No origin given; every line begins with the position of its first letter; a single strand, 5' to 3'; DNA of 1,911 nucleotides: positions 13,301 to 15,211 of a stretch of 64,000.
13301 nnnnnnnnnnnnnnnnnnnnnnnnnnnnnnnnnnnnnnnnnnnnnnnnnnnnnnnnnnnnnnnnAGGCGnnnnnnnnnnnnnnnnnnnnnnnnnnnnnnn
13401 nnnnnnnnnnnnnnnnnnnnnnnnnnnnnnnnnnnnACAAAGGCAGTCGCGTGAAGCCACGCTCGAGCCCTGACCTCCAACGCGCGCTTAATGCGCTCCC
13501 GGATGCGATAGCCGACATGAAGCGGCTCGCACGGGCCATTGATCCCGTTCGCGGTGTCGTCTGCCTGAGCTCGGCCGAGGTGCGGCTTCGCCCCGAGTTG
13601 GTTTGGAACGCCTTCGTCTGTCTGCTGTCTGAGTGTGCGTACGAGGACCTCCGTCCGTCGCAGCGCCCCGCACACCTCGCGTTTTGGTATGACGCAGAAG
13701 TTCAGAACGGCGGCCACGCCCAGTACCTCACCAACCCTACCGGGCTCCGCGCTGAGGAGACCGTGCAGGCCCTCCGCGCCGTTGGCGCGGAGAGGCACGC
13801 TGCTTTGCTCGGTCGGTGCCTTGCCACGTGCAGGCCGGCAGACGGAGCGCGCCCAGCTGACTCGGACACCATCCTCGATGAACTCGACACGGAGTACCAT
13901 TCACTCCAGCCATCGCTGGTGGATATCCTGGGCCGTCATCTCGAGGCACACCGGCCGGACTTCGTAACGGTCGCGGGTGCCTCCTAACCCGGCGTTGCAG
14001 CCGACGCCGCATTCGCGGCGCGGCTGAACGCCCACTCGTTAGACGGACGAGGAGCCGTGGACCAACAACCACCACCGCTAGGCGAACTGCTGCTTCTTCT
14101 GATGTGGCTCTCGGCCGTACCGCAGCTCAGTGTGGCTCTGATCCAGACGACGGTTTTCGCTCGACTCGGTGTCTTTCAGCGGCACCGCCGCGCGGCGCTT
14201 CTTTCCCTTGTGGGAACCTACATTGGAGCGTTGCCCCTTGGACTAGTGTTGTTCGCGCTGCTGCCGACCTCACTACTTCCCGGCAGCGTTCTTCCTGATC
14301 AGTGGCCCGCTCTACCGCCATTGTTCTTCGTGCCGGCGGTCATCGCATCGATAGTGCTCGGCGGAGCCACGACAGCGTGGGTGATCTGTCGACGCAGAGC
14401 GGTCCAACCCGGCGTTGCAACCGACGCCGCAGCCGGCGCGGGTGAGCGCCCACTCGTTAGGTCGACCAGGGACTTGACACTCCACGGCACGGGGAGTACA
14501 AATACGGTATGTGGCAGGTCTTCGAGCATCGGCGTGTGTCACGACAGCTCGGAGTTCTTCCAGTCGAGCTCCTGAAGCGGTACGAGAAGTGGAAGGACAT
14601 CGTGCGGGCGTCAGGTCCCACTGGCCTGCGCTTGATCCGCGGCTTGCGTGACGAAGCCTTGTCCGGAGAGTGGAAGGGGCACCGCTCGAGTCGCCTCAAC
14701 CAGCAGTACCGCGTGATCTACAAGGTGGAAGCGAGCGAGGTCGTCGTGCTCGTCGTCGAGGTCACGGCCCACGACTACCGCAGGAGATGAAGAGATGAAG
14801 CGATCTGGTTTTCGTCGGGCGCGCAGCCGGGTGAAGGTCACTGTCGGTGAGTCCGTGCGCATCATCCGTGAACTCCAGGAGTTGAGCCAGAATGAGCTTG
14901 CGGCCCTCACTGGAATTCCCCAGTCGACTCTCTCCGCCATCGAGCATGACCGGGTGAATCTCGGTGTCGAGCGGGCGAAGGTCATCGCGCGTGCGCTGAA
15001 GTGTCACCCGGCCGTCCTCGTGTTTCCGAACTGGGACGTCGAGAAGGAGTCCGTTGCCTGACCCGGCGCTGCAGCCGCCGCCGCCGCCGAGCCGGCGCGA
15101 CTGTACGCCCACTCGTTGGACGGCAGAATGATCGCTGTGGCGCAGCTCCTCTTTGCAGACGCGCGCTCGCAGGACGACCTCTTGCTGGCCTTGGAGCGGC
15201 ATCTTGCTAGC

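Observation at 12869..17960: Integrase-less integron cassette array (CALIN) of 8 cassettes with near-identical attC sites, inserted directly after the formate dehydrogenase genes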

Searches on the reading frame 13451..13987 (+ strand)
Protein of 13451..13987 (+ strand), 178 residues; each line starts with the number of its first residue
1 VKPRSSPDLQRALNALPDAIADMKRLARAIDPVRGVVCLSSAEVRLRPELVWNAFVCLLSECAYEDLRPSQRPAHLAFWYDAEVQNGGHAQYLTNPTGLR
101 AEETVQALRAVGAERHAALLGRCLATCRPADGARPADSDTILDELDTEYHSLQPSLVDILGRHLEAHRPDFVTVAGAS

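Call 6: search_protein_families(library=pfam, proteins=[window:13451-13987:+], max_evalue=0.01)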
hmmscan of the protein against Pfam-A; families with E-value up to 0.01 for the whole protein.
window:13451-13987:+ (178 aa): 1 family
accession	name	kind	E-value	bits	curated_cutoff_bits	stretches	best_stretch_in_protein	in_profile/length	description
PF14300.12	DMP19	-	9.2e-20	71.8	25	1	66-167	2-112/112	DMP19-like protein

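Call 12: find_encoding_contigs(protein=window:13451-13987:+, flank=10000, max_places=6)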
Protein window:13451-13987:+ (178 aa): no gene with exactly this product is on record in the collection.

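Call 49: search_protein_families(library=ncbifam, proteins=[window:13451-13987:+], max_evalue=0.01)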
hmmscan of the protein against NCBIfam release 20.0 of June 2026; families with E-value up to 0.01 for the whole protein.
window:13451-13987:+ (178 aa): 0 families

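Call 50: search_protein_families(library=padloc, proteins=[window:13451-13987:+], max_evalue=0.01)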
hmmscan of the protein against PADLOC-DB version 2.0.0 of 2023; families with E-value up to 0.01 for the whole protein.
window:13451-13987:+ (178 aa): 0 families

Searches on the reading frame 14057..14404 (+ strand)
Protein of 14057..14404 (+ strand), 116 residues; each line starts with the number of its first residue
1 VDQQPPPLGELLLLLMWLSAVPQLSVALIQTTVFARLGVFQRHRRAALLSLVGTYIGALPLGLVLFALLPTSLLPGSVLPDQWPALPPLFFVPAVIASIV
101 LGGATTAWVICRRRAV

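Call 49: search_protein_families(library=ncbifam, proteins=[window:14057-14404:+], max_evalue=0.01)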
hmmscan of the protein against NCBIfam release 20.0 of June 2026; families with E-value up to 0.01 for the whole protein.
window:14057-14404:+ (116 aa): 0 families

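Call 50: search_protein_families(library=padloc, proteins=[window:14057-14404:+], max_evalue=0.01)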
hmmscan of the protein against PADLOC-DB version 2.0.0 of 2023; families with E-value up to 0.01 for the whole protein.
window:14057-14404:+ (116 aa): 0 families

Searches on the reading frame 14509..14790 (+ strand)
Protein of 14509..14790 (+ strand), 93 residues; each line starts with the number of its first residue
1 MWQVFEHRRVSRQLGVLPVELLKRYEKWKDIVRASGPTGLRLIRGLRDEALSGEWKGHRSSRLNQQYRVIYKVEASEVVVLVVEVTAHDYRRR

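Call 6: search_protein_families(library=pfam, proteins=[window:14509-14790:+], max_evalue=0.01)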
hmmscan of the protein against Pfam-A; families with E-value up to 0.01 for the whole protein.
window:14509-14790:+ (93 aa): 4 families
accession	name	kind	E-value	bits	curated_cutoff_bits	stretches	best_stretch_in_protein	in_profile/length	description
PF05015.19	HigB-like_toxin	-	0.00013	22.8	27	1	38-81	43-86/91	RelE-like toxin of type II toxin-antitoxin system HigB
PF15738.11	YafQ_toxin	-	0.00024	21.7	30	1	41-89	38-84/88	Bacterial toxin of type II toxin-antitoxin system, YafQ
PF06769.20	YoeB_toxin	-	0.0026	18.2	27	1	49-82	42-75/80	YoeB-like toxin of bacterial type II toxin-antitoxin system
PF05016.21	ParE_toxin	-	0.0056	17.7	23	1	49-86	51-83/89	ParE toxin of type II toxin-antitoxin system, parDE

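Call 49: search_protein_families(library=ncbifam, proteins=[window:14509-14790:+], max_evalue=0.01)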
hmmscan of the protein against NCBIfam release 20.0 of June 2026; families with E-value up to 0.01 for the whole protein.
window:14509-14790:+ (93 aa): 3 families
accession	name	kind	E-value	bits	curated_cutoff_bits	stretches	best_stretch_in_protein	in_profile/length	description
TIGR02385.1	RelE_StbE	subfamily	7.3e-09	36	27.9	1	41-88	38-84/88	type II toxin-antitoxin system mRNA interferase toxin, RelE/StbE family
TIGR02116.1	toxin_Txe_YoeB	equivalog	3.6e-06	27.1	51.8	1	49-82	42-75/80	Txe/YoeB family addiction module toxin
TIGR00053.1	TIGR00053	subfamily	0.00033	21.2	87.25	1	47-89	46-88/92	YafQ family addiction module toxin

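Call 50: search_protein_families(library=padloc, proteins=[window:14509-14790:+], max_evalue=0.01)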
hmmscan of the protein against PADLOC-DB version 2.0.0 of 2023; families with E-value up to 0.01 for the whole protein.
window:14509-14790:+ (93 aa): 0 families

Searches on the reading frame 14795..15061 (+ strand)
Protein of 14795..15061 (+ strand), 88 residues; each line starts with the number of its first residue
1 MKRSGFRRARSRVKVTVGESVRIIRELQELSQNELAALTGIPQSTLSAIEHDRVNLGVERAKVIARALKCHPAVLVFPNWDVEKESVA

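Call 6: search_protein_families(library=pfam, proteins=[window:14795-15061:+], max_evalue=0.01)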
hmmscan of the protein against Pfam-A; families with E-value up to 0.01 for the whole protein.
window:14795-15061:+ (88 aa): 8 families
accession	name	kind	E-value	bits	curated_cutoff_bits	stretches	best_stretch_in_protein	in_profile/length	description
PF01381.28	HTH_3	-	1.1e-13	51.4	23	1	22-74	2-54/55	Helix-turn-helix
PF13560.12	HTH_31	-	8.3e-07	29.7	27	1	18-73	3-59/64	Helix-turn-helix domain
PF13443.12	HTH_26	-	1.9e-06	28.5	22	1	26-73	7-55/63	Cro/C1-type HTH DNA-binding domain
PF12844.13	HTH_19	-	2.6e-05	24.5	30.2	1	18-69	1-52/64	Helix-turn-helix domain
PF13413.12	HTH_25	-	4e-05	23.8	24.6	1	22-55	3-36/62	Helix-turn-helix domain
PF13744.12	HTH_37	-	0.00017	21.7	27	1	9-54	11-56/80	Helix-turn-helix domain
PF20432.4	Xre-like-HTH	-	0.0014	19.3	25.8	1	20-50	14-44/63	Antitoxin Xre-like helix-turn-helix domain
PF04218.19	CENP-B_N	-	0.0014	18.7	21.2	1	10-49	2-42/53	CENP-B N-terminal DNA-binding domain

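Call 49: search_protein_families(library=ncbifam, proteins=[window:14795-15061:+], max_evalue=0.01)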
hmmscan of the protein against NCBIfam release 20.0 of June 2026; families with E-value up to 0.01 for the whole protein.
window:14795-15061:+ (88 aa): 17 families
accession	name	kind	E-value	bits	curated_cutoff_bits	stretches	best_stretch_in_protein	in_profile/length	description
NF006015.0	PRK08154.1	subfamily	1.2e-06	27.9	204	1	8-78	22-92/314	anaerobic benzoate catabolism transcriptional regulator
NF007257.0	PRK09706.1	subfamily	6e-06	26.1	101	1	15-81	4-70/135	transcriptional repressor DicA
NF007408.0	PRK09943.1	equivalog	4.9e-05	23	211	1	14-59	5-50/185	HTH-type transcriptional regulator PuuR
TIGR03070.1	couple_hipB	subfamily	7.9e-05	22.5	71.65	1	18-59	4-45/58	type II toxin-antitoxin system Y4mF family antitoxin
NF047948.1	male_kill_WMK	equivalog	0.00012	21.7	300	1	13-85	2-73/300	WO male-killing family protein Wmk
TIGR03830.1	CxxCG_CxxCG_HTH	subfamily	0.00032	20.5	61.8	1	13-74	61-122/127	type II TA system antitoxin MqsA family protein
NF038139.1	Reg_Aceta_RamB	equivalog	0.00046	18.9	700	1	17-65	3-51/465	acetate metabolism transcriptional regulator RamB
NF007271.0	PRK09726.1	equivalog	0.0005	20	79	1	19-53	15-49/88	type II toxin-antitoxin system antitoxin HipB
NF041265.1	NadS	equivalog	0.0012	19.1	60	1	11-73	25-86/94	NadS family protein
NF010465.0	PRK13890.1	equivalog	0.0018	18.4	96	1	21-87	11-75/121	conjugal transfer protein TrbA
NF041951.1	phage_RstR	subfamily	0.0024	18.1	80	1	17-79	3-65/108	RstR family transcriptional repressor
NF041534.1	rodZ_Strepcoccus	equivalog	0.0024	17.2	375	1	14-53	3-42/275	cytoskeleton protein RodZ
TIGR00270.2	TIGR00270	equivalog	0.0028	17.5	110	1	18-69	77-128/159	multiprotein bridging factor aMBF1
TIGR02607.1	antidote_HigA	equivalog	0.0029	17.4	47.7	1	15-73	5-64/81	HigA family addiction module antitoxin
TIGR02612.1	mob_myst_A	hypoth_equivalog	0.0037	17.2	122.6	1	20-81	29-92/150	mobile mystery protein A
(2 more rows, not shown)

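Call 50: search_protein_families(library=padloc, proteins=[window:14795-15061:+], max_evalue=0.01)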
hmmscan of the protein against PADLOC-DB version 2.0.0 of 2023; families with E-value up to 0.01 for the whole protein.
window:14795-15061:+ (88 aa): 11 families
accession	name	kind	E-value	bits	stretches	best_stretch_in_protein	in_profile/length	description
PDLC02926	HTH_VI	-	1.6e-09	35.9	1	17-83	2-68/92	-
PDLC03665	Control_protein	-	2.6e-08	32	1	11-84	3-76/77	control protein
PDLC03953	RmrA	-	1e-06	26.2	1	16-70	5-59/373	-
PDLC04142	capH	-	1.8e-06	26.9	1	17-76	7-60/103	capH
PDLC03671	Control_protein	-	2e-05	22.7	1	13-70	11-68/84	control protein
PDLC03954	RmrA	-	6e-05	20.1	1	12-75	6-69/380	-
PDLC03664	Control_protein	-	0.00037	18.9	1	15-74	12-71/74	control protein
PDLC03949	RmrA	-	0.00044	17.2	1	21-80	7-66/363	-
PDLC03536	REase_II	-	0.00045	17.9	1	20-79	14-73/237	Type II restriction enzyme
PDLC03666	Control_protein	-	0.0047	15.4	1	16-69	6-59/77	control protein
PDLC02256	AbiEi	-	0.0073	14.3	1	11-65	100-151/174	AbiEi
